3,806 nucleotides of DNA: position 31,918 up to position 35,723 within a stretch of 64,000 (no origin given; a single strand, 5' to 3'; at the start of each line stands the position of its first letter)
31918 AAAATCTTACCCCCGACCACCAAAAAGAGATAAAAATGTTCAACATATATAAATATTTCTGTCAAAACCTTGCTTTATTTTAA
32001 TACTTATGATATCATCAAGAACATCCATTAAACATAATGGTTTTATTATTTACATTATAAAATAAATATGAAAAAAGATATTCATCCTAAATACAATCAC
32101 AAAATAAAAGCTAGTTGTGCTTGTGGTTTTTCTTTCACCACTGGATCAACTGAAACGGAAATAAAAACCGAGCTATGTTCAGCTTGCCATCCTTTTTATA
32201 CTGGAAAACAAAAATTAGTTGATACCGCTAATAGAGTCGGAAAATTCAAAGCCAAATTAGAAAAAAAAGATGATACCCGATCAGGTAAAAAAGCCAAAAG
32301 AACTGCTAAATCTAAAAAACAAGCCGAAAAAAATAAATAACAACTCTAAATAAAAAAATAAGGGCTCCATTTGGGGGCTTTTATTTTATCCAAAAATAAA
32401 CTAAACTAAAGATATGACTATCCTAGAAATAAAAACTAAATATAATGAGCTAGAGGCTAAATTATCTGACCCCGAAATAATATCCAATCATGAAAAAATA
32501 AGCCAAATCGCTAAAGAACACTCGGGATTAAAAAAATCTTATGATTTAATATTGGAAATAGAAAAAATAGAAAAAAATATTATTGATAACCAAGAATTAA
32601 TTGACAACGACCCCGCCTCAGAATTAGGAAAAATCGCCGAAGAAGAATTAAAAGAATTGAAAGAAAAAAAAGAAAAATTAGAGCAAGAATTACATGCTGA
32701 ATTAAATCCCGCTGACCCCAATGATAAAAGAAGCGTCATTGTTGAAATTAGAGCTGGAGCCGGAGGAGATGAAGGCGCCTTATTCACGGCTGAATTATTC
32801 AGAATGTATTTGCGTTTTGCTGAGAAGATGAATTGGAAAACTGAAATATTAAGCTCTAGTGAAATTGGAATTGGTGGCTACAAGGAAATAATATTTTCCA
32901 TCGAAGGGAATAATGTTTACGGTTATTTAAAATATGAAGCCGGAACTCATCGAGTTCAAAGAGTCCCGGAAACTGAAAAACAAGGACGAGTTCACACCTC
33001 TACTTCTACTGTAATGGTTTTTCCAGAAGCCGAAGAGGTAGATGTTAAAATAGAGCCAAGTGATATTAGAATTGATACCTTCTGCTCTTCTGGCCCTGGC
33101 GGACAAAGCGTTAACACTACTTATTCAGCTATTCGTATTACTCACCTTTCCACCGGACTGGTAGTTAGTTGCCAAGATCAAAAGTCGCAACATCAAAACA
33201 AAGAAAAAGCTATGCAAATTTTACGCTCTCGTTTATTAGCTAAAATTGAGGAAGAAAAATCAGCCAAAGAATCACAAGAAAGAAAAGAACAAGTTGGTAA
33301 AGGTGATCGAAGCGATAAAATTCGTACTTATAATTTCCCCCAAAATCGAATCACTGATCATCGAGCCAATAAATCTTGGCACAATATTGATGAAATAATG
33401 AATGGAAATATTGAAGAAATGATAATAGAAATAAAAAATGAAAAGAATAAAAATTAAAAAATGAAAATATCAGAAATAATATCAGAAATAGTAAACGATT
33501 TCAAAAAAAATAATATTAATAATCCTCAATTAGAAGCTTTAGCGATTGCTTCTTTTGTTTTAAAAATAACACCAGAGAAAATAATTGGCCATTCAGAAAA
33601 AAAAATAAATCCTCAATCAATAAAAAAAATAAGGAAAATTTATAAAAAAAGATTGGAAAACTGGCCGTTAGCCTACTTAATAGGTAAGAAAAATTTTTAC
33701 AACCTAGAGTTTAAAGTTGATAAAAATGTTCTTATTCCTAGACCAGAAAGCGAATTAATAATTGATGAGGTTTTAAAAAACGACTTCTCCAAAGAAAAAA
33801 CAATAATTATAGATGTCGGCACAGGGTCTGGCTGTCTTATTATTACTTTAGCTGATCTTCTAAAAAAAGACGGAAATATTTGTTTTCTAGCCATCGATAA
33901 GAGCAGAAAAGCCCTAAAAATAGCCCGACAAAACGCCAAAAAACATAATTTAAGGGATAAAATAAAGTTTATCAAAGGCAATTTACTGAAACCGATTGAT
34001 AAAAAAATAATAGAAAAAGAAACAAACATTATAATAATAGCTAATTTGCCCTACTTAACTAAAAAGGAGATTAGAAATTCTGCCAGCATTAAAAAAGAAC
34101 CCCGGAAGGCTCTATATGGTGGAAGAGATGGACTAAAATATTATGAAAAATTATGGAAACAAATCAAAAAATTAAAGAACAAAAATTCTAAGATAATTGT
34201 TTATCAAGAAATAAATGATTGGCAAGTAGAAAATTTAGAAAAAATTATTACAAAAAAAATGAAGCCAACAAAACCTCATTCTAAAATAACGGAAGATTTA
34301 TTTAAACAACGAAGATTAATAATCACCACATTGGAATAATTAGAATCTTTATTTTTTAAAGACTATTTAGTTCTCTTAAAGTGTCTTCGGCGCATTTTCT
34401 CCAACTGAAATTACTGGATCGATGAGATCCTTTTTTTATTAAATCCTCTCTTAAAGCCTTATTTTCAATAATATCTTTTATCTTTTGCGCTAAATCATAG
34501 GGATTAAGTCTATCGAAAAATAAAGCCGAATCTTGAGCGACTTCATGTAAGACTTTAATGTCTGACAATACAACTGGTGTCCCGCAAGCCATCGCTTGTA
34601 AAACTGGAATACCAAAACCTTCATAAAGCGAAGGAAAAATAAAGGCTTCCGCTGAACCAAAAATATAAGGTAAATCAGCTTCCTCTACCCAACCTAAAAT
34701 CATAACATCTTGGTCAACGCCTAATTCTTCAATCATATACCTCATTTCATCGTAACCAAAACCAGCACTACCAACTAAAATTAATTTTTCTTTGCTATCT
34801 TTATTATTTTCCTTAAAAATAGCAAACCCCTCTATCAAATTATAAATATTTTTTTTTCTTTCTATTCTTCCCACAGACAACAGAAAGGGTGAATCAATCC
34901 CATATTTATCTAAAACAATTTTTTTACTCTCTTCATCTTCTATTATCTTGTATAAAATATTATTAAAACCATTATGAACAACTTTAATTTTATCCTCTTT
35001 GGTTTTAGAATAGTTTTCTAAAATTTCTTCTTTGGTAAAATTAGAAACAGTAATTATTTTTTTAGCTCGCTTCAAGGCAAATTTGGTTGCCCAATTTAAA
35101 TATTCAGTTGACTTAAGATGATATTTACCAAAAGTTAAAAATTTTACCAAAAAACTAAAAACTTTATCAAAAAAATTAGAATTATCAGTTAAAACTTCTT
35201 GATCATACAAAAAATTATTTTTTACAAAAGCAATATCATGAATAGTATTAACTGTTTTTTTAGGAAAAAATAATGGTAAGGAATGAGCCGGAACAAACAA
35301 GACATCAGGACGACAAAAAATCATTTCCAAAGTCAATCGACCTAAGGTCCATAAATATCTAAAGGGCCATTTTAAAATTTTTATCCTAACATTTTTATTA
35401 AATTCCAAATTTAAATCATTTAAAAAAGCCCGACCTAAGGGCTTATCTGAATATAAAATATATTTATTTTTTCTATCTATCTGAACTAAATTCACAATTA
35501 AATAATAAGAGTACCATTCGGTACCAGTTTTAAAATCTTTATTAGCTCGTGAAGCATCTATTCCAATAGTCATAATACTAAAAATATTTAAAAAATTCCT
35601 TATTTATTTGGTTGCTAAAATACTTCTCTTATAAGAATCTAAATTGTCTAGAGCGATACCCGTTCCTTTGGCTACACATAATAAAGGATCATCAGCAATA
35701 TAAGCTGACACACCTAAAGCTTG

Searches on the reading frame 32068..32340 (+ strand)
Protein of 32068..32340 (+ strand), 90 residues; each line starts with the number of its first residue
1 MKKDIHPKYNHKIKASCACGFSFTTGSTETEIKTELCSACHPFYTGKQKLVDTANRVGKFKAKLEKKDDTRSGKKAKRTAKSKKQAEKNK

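Call 50: search_protein_families(library=pfam, proteins=[window:32068-32340:+], max_evalue=0.00001)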
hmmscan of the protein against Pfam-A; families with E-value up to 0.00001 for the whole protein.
window:32068-32340:+ (90 aa): 1 family
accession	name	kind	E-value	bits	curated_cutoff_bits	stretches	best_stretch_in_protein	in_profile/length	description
PF01197.23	Ribosomal_L31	-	2.1e-28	98.7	27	1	1-63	1-63/65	Ribosomal protein L31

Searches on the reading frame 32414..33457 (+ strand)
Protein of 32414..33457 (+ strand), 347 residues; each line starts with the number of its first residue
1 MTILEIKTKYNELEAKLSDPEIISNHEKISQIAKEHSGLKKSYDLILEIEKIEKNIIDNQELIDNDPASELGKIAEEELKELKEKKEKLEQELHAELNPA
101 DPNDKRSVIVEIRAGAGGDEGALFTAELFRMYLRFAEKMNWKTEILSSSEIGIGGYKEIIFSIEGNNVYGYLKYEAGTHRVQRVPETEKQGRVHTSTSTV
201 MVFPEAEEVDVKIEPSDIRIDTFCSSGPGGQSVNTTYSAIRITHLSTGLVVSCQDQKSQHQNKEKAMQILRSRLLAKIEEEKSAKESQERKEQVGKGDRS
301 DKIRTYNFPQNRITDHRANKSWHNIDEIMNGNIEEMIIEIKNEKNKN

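Call 51: search_protein_families(library=pfam, proteins=[window:32414-33457:+], max_evalue=0.00001)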
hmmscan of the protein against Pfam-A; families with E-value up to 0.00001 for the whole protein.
window:32414-33457:+ (347 aa): 2 families
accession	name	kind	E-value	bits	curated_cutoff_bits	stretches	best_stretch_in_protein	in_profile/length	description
PF03462.23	PCRF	-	9.7e-71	238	24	1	7-200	2-194/194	PCRF domain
PF00472.26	RF-1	-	4.2e-43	146.4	35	1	207-317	1-116/116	RF-1 domain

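Call 53: search_protein_families(library=ncbifam, proteins=[window:32414-33457:+], max_evalue=1e-10)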
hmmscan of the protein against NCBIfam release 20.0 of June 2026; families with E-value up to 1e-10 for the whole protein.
window:32414-33457:+ (347 aa): 4 families
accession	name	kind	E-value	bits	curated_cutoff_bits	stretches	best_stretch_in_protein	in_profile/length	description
NF001859.2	PRK00591.1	equivalog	8.1e-146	485.6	400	1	5-346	3-344/347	peptide chain release factor 1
TIGR00019.1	prfA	equivalog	3.3e-141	470.4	423.25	1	5-345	12-351/361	peptide chain release factor 1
TIGR00020.2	prfB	exception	1.3e-86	290.9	370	1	5-339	19-350/353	peptide chain release factor 2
TIGR03072.1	release_prfH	equivalog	8.2e-28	97.3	166.65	1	110-306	3-195/200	peptide chain release factor H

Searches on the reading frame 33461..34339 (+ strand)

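Call 51: search_protein_families(library=pfam, proteins=[window:33461-34339:+], max_evalue=0.00001)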
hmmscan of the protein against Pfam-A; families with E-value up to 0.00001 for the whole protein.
window:33461-34339:+ (292 aa): 7 families
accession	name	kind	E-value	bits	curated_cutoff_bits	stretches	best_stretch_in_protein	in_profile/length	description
PF13847.12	Methyltransf_31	-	7.3e-13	48.9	27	1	111-247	2-109/145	Methyltransferase domain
PF17827.6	PrmC_N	-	2.4e-11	44.5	23.4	1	5-75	1-71/71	PrmC N-terminal domain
PF05175.20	MTS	-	3.1e-08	33.9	23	1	105-206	27-116/170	Methyltransferase small domain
PF13649.12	Methyltransf_25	-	1.2e-07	32.7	27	1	116-205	1-83/97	Methyltransferase domain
PF06325.19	PrmA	-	4.7e-07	30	22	1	109-195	158-233/296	Ribosomal protein L11 methyltransferase (PrmA)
PF13679.12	Methyltransf_32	-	2.7e-06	27.8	27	1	100-182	12-96/143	Methyltransferase domain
PF12847.13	Methyltransf_18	-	9.8e-06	26.1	27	0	109-194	11-89/151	Methyltransferase domain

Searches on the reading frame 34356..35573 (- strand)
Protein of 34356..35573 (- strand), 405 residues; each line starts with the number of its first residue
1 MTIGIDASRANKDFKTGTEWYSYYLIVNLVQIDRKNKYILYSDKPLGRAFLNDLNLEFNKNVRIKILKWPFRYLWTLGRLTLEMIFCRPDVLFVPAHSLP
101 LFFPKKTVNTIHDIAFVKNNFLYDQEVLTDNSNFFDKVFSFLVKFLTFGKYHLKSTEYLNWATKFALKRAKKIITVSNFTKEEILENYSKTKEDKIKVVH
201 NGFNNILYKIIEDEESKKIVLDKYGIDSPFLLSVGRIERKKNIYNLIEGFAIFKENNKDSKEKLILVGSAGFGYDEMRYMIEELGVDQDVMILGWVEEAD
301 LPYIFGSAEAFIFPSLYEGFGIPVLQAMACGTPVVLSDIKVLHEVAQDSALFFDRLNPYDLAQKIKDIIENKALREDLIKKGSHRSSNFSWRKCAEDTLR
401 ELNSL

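Call 51: search_protein_families(library=pfam, proteins=[window:34356-35573:-], max_evalue=0.00001)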
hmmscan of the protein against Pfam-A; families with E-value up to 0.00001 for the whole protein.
window:34356-35573:- (405 aa): 5 families
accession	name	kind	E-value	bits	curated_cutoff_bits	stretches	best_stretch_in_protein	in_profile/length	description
PF00534.26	Glycos_transf_1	-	2e-35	122.3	26.4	1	227-383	14-170/172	Glycosyl transferases group 1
PF13692.12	Glyco_trans_1_4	-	2e-25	90.2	27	1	229-371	2-142/142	Glycosyl transferases group 1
PF13439.12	Glyco_transf_4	-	1.2e-09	38.8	28.5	1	17-204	3-167/170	Glycosyltransferase Family 4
PF13524.12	Glyco_trans_1_2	-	3.6e-07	30.7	25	1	264-397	17-141/144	Glycosyl transferase-like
PF20706.3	GT4-conflict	-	4.4e-07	29.6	26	1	220-338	193-312/385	Family 4 Glycosyltransferase in conflict systems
